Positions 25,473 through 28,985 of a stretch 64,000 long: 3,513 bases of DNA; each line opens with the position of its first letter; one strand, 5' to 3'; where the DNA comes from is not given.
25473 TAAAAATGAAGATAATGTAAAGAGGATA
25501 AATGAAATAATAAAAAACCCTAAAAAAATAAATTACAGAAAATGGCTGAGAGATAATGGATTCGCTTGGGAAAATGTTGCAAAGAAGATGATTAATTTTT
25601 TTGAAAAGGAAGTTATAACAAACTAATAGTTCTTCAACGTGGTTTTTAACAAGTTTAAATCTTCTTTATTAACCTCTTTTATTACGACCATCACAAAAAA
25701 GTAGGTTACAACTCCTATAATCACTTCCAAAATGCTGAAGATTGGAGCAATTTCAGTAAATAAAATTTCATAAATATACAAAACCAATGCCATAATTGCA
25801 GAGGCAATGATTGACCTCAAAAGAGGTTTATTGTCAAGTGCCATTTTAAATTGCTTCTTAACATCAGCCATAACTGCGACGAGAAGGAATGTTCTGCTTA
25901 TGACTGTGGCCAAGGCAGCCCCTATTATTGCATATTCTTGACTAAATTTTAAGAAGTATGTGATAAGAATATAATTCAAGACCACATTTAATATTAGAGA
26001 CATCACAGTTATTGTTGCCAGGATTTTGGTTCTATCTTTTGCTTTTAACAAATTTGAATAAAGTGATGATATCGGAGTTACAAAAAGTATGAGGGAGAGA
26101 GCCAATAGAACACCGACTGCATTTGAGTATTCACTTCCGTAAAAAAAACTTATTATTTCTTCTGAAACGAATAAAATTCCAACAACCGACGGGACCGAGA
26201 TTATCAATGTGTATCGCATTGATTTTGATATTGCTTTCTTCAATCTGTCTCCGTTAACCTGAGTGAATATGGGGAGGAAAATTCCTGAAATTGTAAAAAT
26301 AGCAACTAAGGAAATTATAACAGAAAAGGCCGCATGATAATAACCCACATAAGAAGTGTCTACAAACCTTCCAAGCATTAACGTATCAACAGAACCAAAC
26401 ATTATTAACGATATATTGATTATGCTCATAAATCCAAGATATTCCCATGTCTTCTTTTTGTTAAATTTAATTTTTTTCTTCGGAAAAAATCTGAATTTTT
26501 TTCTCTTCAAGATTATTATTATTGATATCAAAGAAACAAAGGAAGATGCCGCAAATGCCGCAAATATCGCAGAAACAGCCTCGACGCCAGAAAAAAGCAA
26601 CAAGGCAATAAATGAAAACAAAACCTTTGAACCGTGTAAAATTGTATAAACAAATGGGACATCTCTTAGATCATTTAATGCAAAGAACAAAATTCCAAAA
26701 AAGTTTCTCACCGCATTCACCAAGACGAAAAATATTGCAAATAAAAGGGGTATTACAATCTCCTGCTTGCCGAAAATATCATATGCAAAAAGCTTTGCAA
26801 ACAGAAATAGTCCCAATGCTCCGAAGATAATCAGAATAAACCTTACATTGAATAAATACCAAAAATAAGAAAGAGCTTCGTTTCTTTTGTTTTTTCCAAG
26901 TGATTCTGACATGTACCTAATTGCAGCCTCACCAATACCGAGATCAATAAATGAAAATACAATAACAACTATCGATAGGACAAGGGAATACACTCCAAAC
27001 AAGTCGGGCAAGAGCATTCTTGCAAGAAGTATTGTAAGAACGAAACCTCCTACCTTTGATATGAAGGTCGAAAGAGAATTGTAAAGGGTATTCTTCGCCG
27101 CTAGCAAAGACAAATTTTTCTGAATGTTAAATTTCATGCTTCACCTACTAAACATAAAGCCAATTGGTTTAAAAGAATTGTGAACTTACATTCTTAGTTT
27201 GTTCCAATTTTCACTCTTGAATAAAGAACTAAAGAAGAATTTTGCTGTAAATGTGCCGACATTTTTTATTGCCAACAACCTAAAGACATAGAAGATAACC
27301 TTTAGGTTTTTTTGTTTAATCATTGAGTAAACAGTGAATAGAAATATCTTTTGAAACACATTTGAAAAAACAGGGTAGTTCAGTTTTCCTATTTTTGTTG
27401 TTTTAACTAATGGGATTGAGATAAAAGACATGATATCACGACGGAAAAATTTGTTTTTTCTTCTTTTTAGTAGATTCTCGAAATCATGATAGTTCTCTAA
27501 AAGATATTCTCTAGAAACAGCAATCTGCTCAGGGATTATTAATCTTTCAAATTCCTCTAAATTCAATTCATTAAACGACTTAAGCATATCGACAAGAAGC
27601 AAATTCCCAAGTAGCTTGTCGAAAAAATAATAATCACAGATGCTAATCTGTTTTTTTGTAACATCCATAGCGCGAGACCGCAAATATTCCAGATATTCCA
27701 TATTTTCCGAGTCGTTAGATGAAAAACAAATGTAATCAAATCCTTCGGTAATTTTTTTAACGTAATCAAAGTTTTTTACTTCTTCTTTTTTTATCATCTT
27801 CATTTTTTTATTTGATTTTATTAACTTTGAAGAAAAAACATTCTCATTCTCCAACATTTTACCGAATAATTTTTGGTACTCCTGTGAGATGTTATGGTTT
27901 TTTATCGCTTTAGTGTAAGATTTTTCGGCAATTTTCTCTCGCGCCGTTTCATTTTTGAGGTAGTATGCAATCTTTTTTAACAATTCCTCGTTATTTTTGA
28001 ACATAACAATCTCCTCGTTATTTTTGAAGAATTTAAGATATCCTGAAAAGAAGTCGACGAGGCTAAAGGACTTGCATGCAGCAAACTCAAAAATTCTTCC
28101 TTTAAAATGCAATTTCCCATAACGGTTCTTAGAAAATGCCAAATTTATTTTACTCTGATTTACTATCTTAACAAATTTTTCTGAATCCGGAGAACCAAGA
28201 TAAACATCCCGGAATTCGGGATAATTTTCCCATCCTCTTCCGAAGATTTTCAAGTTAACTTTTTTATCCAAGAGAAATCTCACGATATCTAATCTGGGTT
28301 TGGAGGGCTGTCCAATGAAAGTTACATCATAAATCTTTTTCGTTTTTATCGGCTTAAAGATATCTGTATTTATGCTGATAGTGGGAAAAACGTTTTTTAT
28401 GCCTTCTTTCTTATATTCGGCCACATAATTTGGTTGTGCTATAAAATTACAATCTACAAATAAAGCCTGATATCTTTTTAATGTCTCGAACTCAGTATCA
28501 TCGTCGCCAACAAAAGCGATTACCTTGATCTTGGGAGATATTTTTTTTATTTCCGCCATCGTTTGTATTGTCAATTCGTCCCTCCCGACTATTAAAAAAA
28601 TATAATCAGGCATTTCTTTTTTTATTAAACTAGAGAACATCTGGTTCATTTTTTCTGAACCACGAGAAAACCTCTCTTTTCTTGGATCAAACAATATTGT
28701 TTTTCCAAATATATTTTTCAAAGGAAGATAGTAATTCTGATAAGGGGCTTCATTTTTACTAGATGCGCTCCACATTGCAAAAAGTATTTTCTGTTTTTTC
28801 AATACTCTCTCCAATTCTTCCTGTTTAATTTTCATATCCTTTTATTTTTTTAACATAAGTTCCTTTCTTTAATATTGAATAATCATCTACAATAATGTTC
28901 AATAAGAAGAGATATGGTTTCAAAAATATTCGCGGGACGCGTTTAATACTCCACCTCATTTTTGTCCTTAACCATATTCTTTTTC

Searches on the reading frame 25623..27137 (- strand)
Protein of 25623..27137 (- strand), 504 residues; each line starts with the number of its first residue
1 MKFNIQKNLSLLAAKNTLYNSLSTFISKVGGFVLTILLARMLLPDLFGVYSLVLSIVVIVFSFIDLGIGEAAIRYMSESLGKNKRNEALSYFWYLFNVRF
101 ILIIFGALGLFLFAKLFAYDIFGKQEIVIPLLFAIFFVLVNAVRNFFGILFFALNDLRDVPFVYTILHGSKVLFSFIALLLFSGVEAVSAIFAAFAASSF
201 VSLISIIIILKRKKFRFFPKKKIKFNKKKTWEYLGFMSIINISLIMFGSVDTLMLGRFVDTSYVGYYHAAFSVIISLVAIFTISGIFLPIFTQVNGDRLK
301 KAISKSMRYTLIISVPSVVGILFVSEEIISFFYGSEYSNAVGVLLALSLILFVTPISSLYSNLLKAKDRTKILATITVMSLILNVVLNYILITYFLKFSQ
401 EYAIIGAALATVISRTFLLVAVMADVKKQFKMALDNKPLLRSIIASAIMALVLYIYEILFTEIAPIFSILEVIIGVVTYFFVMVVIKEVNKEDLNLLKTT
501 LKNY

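Call 25: search_protein_families(library=pfam, proteins=[window:25623-27137:-], max_evalue=0.001)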
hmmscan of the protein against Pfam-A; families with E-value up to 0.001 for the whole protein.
window:25623-27137:- (504 aa): 4 families
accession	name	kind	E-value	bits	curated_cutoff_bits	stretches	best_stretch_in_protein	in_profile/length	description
PF01943.22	Polysacc_synt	-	4.1e-23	82.6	28.2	1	14-293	2-272/274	Polysaccharide biosynthesis protein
PF13440.11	Polysacc_synt_3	-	1.6e-19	70.7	23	1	37-341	1-292/293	Polysaccharide biosynthesis protein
PF01554.23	MatE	-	1.7e-07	31.5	24.9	1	239-390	4-161/161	MatE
PF03023.19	MurJ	-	1.2e-06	27.9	27.4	1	86-469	53-446/451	Lipid II flippase MurJ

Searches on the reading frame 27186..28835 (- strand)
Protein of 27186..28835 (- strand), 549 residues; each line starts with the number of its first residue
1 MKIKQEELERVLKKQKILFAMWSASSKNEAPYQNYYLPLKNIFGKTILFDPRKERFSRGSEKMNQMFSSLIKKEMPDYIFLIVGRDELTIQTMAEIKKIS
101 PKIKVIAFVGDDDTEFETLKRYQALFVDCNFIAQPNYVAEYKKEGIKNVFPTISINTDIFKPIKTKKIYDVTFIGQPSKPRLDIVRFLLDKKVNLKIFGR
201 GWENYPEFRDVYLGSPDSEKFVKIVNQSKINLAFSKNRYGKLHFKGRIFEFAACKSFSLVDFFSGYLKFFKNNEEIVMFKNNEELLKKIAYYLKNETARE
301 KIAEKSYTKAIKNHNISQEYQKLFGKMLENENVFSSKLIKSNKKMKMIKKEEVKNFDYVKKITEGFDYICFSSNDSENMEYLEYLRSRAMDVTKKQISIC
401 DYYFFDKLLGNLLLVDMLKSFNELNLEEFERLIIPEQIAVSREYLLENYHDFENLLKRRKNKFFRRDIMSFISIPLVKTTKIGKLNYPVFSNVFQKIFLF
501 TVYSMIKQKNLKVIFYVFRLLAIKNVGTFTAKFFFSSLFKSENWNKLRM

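Call 25: search_protein_families(library=pfam, proteins=[window:27186-28835:-], max_evalue=0.001)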
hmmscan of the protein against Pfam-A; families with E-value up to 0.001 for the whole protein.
window:27186-28835:- (549 aa): 2 families
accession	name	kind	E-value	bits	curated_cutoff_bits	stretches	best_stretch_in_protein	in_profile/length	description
PF13524.12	Glyco_trans_1_2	-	1.2e-23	84.1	25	1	185-323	6-142/144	Glycosyl transferase-like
PF00534.26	Glycos_transf_1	-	3.6e-05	23.8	26.4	0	65-113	35-85/172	Glycosyl transferases group 1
